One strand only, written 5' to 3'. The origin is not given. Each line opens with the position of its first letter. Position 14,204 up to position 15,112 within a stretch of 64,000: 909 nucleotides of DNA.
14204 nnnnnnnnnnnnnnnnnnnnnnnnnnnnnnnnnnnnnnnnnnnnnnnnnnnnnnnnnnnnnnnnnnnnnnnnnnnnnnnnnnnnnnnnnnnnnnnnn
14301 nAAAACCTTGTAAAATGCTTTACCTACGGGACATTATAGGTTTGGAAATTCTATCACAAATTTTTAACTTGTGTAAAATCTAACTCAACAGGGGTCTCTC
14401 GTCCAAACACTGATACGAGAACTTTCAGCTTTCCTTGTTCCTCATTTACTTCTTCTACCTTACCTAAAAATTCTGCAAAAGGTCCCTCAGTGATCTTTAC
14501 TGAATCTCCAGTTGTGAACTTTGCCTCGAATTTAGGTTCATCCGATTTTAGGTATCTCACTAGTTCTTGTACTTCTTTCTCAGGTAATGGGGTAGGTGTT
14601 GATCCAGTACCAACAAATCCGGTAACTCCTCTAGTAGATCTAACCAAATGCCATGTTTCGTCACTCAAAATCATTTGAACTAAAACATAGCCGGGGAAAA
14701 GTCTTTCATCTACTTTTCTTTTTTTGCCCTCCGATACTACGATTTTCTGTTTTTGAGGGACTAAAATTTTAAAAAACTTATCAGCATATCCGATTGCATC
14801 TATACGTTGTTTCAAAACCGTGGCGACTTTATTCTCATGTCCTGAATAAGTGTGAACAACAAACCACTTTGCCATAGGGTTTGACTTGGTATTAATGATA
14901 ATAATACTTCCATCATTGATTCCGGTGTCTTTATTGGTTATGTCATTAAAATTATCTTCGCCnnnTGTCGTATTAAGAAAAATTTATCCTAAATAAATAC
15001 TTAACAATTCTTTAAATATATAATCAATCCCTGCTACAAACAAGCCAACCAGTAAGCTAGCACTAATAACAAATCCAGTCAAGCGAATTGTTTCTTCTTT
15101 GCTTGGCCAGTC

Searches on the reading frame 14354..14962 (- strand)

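Call 46: search_protein_families(library=pfam, proteins=[window:14354-14962:-], max_evalue=0.00001)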
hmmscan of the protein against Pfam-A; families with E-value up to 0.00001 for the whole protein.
window:14354-14962:- (202 aa): 2 families
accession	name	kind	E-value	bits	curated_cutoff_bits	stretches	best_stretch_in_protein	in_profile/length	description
PF02357.24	NusG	-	6.4e-29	100.8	22.2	1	32-134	2-92/93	Transcription termination factor nusG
PF00467.35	KOW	-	4.1e-07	30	22.3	1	152-183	2-29/32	KOW motif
